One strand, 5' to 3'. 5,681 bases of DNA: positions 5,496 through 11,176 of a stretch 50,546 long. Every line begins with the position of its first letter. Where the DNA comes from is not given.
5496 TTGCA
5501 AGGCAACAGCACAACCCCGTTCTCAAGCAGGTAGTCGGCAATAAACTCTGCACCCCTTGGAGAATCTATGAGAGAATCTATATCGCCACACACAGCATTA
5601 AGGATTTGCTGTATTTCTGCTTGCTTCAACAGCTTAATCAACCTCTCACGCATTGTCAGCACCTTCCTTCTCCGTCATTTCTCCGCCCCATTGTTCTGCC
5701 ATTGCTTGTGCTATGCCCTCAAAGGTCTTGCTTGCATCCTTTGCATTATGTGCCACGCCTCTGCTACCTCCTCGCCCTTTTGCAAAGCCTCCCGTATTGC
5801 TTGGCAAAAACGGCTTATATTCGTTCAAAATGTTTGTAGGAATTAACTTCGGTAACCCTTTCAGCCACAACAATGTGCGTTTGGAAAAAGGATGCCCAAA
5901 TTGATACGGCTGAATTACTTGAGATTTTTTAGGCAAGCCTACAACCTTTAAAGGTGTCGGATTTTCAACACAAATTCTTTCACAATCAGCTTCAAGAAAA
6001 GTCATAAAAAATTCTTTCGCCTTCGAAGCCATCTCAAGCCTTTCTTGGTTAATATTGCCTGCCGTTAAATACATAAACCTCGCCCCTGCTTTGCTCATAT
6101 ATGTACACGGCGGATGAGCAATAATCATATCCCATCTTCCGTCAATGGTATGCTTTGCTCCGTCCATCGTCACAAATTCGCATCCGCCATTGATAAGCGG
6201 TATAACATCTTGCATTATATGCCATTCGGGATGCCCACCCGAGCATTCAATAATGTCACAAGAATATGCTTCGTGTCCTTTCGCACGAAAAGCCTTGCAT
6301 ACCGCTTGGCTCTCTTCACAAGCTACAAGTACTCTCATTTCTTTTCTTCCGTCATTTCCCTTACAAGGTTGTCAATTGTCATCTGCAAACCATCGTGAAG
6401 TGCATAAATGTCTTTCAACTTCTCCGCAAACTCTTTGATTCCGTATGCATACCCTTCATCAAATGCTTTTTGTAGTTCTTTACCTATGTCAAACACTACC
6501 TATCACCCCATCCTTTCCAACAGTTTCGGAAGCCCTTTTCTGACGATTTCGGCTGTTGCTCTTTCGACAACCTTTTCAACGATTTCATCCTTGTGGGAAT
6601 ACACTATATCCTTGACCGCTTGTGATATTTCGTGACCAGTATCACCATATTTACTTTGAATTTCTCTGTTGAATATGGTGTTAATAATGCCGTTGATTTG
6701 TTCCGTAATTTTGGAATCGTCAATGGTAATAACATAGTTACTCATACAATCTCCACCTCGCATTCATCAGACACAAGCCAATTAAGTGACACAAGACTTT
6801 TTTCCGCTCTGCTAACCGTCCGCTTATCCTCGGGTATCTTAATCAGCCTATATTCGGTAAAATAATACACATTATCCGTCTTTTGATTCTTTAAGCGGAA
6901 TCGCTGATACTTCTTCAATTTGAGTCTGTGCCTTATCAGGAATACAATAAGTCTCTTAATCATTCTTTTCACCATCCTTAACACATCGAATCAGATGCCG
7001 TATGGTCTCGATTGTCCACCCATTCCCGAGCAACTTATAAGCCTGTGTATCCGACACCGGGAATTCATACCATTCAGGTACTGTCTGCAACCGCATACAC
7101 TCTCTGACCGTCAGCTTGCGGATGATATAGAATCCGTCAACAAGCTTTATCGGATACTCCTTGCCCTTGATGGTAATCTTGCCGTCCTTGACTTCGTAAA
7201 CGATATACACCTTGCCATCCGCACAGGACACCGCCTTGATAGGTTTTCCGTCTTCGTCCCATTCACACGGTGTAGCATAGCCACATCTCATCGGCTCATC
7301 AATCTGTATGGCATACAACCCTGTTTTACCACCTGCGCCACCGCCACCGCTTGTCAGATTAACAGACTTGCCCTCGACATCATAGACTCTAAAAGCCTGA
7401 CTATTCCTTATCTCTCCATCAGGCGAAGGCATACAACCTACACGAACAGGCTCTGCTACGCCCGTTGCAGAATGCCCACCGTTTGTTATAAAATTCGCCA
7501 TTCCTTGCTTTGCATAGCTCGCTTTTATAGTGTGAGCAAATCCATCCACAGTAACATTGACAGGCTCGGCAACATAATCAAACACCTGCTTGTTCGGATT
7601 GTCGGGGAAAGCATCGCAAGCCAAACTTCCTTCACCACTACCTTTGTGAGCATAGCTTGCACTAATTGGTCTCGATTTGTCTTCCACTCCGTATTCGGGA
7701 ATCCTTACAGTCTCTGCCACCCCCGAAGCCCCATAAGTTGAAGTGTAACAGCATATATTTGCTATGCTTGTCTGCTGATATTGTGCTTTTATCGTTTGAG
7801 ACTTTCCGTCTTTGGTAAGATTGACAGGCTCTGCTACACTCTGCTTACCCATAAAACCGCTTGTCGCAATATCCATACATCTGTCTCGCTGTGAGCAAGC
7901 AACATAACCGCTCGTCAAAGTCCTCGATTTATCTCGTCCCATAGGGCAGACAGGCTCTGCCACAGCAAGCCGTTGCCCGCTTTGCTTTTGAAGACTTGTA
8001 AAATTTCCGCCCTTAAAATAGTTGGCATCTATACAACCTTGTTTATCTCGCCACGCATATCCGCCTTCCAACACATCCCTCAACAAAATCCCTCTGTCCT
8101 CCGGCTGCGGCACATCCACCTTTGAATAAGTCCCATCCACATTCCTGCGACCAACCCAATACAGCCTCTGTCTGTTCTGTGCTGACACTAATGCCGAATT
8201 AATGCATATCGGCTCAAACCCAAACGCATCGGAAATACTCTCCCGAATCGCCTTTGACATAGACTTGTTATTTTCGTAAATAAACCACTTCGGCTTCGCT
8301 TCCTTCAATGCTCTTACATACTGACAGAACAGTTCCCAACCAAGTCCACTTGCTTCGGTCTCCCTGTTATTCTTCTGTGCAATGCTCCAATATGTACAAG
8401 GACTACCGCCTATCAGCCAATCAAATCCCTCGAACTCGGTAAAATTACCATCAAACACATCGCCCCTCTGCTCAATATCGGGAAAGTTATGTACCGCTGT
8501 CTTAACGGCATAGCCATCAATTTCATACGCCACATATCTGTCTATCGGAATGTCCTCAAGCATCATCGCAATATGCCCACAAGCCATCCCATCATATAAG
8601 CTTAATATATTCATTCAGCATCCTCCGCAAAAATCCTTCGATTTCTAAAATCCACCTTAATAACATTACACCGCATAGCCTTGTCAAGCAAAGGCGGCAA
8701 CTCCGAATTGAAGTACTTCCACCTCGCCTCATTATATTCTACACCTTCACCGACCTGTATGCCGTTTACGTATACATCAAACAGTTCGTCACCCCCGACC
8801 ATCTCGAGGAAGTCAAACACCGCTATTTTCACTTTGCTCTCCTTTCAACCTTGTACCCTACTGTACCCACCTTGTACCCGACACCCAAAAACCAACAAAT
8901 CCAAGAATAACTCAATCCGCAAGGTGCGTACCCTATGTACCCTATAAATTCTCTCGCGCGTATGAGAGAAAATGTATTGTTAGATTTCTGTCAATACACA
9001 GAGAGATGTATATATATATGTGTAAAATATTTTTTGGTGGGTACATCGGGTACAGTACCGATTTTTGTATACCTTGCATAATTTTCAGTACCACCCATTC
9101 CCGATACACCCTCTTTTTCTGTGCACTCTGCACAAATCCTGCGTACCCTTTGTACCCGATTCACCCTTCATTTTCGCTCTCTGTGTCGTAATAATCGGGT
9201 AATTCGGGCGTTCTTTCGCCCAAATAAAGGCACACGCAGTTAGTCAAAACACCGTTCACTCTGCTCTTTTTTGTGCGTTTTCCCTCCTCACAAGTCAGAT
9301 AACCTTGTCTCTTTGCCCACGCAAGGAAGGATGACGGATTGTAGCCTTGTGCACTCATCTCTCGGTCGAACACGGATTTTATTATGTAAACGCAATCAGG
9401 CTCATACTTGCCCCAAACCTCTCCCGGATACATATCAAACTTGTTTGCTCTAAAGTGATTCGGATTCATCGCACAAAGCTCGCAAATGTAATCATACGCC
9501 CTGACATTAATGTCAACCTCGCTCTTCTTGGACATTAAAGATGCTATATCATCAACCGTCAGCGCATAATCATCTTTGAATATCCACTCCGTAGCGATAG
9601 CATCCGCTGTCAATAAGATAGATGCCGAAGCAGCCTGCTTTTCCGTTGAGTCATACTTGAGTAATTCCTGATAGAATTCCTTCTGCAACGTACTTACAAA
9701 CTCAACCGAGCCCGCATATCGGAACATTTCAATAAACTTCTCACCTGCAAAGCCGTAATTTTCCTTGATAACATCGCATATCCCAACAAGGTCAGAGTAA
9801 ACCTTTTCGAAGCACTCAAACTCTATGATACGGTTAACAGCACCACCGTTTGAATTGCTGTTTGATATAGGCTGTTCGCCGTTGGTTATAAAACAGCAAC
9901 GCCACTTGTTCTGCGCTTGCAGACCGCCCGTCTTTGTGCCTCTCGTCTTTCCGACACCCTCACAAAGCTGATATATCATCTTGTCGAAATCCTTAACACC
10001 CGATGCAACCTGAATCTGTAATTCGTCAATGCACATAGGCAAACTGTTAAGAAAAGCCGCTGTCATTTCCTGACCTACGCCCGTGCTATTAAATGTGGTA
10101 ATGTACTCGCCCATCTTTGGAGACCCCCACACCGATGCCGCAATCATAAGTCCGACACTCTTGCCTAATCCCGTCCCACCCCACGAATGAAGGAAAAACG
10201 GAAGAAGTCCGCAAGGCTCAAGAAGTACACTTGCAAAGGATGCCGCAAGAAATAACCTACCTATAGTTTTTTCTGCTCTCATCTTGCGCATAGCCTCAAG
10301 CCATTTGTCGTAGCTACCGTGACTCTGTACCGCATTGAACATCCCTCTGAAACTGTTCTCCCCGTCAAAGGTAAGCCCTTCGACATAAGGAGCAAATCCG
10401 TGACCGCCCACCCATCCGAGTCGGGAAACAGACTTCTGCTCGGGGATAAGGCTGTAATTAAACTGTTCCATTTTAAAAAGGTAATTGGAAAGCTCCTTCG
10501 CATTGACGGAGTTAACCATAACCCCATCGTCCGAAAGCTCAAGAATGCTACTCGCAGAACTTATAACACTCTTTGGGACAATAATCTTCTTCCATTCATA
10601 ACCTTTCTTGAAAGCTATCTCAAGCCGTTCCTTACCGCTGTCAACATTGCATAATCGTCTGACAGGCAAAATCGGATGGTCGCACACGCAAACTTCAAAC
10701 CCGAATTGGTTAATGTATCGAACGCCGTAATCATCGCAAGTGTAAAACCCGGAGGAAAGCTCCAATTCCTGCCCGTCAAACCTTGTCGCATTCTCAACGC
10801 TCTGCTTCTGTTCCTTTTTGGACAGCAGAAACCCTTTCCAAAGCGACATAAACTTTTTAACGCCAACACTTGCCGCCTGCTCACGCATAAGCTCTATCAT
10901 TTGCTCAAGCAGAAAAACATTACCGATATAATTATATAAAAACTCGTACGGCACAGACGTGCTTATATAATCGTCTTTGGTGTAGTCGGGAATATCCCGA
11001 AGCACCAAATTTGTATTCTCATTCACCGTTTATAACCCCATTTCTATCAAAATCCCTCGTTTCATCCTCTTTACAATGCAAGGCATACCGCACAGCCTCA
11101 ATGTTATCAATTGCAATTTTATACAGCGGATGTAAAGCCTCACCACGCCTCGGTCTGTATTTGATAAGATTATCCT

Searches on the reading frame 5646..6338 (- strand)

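Call 14: search_protein_families(library=phrogs, proteins=[window:5646-6338:-], max_evalue=0.00001)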
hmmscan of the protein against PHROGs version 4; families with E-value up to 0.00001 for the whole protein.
window:5646-6338:- (230 aa): 2 families
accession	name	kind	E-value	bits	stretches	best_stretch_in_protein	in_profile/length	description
phrog_757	-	other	1.3e-48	166.3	1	1-227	15-228/247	DNA methyltransferase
phrog_27471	-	unknown function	2.5e-22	79.9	1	116-218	2-93/93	-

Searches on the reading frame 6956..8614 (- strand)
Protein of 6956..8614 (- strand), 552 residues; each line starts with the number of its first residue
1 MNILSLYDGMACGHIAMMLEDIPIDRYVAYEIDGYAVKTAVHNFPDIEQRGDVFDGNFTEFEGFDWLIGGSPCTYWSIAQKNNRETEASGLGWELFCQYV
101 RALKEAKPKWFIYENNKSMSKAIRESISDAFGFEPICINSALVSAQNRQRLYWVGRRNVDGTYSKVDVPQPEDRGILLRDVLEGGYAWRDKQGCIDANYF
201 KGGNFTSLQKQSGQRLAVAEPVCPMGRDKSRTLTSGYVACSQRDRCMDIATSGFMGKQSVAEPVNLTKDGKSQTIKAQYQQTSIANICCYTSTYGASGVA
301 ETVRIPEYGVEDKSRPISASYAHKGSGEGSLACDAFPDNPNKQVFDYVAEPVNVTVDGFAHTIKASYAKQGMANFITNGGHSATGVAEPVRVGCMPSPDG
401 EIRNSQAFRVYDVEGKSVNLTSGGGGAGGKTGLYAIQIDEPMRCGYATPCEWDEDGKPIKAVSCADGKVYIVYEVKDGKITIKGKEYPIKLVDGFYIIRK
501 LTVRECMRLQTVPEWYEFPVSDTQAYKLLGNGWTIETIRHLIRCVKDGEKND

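Call 14: search_protein_families(library=phrogs, proteins=[window:6956-8614:-], max_evalue=0.00001)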
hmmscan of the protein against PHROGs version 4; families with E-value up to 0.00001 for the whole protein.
window:6956-8614:- (552 aa): 6 families
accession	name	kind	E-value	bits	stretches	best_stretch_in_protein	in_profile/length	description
phrog_116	-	other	2.2e-48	166.2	1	1-546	208-490/779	DNA methyltransferase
phrog_17284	-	unknown function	1.3e-39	136.9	3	472-551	136-217/245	-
phrog_363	-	other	9.7e-15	55.5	1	1-191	54-193/327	DNA methyltransferase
phrog_16528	-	other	3.6e-09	37.5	1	401-543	134-215/236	DNA methyltransferase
phrog_16427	-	other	1e-07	32.9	1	496-542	115-165/235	DNA methyltransferase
phrog_8411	-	unknown function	6.1e-06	27.1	0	497-516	167-186/206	-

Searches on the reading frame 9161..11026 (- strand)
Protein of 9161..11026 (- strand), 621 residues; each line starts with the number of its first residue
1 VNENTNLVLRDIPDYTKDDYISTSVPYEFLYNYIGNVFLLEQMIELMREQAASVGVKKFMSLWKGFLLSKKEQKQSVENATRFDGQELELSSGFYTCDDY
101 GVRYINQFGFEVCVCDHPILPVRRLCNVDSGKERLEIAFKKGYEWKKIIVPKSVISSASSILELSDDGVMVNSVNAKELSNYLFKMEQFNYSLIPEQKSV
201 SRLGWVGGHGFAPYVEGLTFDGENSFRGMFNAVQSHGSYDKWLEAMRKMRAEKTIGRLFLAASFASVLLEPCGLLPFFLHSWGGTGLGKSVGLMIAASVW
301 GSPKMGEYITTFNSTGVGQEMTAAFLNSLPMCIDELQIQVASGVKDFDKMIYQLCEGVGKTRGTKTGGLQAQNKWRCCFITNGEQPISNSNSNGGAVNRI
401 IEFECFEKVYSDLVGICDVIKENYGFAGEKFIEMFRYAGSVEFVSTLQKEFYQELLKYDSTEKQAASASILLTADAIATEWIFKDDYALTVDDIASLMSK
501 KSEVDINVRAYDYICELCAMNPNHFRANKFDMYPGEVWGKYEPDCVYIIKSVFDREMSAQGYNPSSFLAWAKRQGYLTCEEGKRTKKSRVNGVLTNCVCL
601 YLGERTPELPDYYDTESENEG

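Call 14: search_protein_families(library=phrogs, proteins=[window:9161-11026:-], max_evalue=0.00001)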
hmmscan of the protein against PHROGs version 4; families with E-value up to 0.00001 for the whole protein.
window:9161-11026:- (621 aa): 3 families
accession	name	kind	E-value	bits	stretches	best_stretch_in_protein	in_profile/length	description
phrog_8841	-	DNA, RNA and nucleotide metabolism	6.3e-154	515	1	40-601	36-613/633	DNA primase/helicase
phrog_25314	-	unknown function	1.5e-14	54.2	1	163-434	495-783/1010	-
phrog_1139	-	DNA, RNA and nucleotide metabolism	1.9e-12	47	1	238-403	505-671/895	DNA primase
